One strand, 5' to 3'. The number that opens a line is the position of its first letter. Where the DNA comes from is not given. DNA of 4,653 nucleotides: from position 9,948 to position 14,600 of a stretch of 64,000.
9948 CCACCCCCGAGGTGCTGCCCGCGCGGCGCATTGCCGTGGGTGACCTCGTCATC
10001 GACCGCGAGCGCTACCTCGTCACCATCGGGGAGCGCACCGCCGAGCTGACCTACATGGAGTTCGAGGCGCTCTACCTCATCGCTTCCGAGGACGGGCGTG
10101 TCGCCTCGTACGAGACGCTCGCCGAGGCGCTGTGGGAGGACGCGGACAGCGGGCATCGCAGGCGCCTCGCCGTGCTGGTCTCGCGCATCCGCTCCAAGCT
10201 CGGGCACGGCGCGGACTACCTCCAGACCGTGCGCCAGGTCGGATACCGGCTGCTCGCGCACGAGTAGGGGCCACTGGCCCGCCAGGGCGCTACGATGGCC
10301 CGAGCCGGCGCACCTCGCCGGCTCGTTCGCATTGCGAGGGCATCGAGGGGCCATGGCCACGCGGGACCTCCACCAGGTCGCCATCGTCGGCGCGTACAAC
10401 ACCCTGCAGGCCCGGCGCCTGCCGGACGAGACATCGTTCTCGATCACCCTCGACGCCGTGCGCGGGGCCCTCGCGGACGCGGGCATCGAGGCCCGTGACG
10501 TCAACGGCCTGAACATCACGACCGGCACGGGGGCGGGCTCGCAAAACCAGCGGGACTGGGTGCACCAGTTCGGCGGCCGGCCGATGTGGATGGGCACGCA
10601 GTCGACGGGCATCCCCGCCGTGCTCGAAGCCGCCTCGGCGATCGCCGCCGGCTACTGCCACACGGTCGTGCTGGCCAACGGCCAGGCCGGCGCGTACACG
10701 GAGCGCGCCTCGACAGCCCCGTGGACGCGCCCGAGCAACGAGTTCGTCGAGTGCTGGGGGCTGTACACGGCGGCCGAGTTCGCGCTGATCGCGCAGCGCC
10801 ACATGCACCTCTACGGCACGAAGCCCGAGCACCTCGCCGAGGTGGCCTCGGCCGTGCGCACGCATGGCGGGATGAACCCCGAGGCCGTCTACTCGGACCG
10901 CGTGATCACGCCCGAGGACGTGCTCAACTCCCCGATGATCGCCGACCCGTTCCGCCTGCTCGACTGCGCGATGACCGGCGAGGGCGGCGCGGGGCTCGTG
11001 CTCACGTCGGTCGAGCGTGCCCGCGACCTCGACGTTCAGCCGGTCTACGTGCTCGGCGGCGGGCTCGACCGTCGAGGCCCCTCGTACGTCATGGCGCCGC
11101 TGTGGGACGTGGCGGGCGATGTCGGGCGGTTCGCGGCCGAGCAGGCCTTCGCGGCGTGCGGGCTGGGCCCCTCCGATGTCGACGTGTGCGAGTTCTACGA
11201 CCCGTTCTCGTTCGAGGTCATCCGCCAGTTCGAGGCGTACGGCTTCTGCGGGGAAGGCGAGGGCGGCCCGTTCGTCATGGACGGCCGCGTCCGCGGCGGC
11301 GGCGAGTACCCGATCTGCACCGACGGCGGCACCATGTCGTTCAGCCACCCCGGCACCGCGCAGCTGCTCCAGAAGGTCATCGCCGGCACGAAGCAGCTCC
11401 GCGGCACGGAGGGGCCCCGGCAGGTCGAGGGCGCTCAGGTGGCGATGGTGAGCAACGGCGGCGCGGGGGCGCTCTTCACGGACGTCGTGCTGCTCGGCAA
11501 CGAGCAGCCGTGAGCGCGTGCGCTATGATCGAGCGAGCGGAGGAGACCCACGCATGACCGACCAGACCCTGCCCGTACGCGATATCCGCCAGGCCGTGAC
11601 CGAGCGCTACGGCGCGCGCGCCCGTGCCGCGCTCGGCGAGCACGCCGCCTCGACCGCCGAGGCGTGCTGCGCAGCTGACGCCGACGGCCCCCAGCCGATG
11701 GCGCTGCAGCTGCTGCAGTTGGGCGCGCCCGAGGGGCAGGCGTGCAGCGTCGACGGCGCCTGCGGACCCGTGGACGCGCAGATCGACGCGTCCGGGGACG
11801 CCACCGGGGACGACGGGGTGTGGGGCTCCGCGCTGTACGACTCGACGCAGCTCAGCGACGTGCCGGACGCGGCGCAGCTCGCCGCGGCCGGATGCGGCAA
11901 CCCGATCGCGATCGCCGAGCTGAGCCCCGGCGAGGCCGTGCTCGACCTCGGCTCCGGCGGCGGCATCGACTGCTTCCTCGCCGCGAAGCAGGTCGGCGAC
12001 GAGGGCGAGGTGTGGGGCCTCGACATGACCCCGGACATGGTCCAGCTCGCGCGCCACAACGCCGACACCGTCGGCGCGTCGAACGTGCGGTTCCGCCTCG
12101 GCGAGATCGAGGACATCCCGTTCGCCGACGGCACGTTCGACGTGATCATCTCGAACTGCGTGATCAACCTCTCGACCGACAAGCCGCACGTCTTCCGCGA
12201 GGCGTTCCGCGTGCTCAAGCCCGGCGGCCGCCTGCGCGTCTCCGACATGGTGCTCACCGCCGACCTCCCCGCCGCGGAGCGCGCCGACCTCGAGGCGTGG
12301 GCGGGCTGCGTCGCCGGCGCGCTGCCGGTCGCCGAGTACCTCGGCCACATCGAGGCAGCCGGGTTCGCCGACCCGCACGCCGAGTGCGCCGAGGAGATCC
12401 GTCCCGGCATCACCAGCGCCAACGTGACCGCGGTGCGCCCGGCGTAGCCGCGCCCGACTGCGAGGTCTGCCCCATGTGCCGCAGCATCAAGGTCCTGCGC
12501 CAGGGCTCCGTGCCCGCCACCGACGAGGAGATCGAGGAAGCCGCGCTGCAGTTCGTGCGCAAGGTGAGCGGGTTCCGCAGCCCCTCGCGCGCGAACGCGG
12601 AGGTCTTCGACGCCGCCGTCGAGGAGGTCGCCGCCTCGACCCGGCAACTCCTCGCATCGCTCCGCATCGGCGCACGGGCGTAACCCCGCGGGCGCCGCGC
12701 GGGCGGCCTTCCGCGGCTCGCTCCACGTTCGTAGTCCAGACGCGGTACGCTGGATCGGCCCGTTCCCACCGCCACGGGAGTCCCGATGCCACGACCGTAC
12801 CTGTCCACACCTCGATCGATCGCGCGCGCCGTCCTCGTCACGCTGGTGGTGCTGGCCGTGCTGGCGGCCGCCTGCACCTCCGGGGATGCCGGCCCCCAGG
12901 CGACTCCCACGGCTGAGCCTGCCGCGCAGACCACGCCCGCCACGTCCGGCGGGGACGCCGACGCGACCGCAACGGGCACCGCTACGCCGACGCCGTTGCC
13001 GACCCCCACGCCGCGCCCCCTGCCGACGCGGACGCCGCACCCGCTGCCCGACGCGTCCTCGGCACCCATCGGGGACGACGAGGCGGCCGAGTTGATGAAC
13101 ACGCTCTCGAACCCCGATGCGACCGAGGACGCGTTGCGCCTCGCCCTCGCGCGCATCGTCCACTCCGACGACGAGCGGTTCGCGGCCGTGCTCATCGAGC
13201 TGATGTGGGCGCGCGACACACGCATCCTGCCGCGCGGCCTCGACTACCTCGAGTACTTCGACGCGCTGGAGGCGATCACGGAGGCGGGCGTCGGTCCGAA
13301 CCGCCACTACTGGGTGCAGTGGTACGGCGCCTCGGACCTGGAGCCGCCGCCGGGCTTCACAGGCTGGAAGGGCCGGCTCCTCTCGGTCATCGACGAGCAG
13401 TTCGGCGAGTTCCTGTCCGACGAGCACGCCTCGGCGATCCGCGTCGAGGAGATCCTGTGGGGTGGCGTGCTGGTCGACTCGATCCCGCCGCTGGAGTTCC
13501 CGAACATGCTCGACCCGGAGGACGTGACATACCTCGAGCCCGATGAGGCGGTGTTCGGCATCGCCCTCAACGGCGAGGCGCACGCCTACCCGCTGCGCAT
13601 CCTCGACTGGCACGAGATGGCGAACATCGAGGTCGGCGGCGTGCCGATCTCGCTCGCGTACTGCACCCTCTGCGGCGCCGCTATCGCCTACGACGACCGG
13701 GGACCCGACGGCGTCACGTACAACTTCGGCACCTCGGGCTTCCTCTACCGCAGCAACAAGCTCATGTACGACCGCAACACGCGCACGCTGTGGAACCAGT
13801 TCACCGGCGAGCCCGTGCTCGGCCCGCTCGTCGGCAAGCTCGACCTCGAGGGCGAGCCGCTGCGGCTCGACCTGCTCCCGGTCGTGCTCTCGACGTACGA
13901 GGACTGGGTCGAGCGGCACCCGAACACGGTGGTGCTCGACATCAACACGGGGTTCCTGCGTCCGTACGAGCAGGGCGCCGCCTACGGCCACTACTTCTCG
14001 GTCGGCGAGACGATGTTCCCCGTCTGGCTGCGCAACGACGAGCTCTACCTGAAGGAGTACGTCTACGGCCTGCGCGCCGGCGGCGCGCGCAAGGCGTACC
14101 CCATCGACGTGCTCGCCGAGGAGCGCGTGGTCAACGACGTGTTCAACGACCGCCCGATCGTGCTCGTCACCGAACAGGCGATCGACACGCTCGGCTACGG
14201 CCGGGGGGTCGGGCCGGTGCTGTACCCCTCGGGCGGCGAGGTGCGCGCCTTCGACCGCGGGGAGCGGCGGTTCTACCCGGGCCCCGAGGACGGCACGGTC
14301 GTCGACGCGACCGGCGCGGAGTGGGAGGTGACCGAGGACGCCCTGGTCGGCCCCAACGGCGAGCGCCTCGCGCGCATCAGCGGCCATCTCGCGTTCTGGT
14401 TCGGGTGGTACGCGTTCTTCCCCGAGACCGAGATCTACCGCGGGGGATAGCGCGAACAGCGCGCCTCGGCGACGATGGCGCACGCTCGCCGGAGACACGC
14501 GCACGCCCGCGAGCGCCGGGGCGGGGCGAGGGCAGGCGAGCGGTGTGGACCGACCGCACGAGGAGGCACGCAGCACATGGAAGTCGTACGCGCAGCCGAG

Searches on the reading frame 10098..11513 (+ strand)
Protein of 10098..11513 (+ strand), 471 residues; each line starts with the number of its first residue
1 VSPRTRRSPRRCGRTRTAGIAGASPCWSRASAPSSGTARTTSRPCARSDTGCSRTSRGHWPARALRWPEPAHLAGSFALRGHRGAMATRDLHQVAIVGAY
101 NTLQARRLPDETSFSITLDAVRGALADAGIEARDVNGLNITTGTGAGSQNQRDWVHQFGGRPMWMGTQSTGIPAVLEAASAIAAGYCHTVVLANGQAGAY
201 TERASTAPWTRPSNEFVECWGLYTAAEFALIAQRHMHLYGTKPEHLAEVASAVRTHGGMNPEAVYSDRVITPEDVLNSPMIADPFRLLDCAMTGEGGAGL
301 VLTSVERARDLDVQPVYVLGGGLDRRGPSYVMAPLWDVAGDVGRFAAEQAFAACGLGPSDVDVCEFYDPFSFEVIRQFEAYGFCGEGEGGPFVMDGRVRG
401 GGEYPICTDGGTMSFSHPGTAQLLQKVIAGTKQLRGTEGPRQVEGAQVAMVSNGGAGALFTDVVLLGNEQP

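Call 61: search_protein_families(library=pfam, proteins=[window:10098-11513:+], max_evalue=0.00001)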
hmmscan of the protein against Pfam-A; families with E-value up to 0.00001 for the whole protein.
window:10098-11513:+ (471 aa): 1 family
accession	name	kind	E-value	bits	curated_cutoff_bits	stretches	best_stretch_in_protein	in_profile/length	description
PF22691.2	Thiolase_C_1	-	2e-34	118.8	28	1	344-465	21-141/144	Thiolase C-terminal domain-like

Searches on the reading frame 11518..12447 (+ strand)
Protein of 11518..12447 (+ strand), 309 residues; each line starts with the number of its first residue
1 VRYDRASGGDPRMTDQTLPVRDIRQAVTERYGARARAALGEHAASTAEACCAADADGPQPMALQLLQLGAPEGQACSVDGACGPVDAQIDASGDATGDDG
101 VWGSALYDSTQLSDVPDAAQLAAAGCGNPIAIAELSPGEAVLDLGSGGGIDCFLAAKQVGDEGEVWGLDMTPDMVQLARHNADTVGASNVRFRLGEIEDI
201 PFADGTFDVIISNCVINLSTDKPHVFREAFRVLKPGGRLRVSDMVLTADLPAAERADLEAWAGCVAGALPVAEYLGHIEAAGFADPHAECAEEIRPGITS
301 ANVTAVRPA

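Call 61: search_protein_families(library=pfam, proteins=[window:11518-12447:+], max_evalue=0.00001)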
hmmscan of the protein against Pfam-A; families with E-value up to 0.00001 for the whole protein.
window:11518-12447:+ (309 aa): 10 families
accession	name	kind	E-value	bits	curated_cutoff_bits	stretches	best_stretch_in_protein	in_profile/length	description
PF13847.12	Methyltransf_31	-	4.6e-38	130.6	27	1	136-265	2-132/145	Methyltransferase domain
PF13649.12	Methyltransf_25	-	2.2e-23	83.2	27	1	141-237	1-97/97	Methyltransferase domain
PF08241.18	Methyltransf_11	-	6.2e-23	81.7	21.2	1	142-239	1-93/95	Methyltransferase domain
PF01209.24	Ubie_methyltran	-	4.6e-19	69.1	20.1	1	136-242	46-152/233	ubiE/COQ5 methyltransferase family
PF08242.18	Methyltransf_12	-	1.4e-13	51.8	30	1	142-239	1-98/98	Methyltransferase domain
PF13489.12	Methyltransf_23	-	5.8e-12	46.1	27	1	134-264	19-135/164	Methyltransferase domain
PF01135.25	PCMT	-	2.8e-08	34.2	20.3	1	133-239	69-169/210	Protein-L-isoaspartate(D-aspartate) O-methyltransferase (PCMT)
PF06325.19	PrmA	-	3.9e-07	30.3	22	1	136-242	160-259/296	Ribosomal protein L11 methyltransferase (PrmA)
PF20922.3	Anamorsin_N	-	3.1e-06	27.4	27.1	1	165-248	7-94/163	Anamorsin, N-terminal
PF05175.20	MTS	-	4.7e-06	26.8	23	1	138-241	32-138/170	Methyltransferase small domain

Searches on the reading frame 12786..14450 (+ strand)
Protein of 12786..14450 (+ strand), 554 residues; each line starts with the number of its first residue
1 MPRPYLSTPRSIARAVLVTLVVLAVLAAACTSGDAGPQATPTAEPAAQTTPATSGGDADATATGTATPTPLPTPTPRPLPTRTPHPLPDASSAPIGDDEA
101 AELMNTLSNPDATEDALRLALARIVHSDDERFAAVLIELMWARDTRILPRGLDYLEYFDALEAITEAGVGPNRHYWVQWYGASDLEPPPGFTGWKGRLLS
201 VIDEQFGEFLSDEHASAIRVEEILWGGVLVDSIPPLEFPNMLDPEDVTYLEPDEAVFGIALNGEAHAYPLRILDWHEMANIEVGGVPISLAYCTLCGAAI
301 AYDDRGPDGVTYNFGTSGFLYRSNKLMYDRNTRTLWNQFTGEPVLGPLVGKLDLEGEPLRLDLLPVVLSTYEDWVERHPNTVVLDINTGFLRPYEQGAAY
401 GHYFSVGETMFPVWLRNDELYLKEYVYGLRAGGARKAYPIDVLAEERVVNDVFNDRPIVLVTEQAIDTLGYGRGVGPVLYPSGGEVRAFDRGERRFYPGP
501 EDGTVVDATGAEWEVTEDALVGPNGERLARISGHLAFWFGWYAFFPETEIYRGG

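Call 61: search_protein_families(library=pfam, proteins=[window:12786-14450:+], max_evalue=0.00001)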
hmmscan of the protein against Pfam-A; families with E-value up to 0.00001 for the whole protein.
window:12786-14450:+ (554 aa): 1 family
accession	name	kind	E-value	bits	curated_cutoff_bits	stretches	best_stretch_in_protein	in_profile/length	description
PF11376.13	DUF3179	-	1.4e-69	235.2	27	1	231-548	2-292/292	Protein of unknown function (DUF3179)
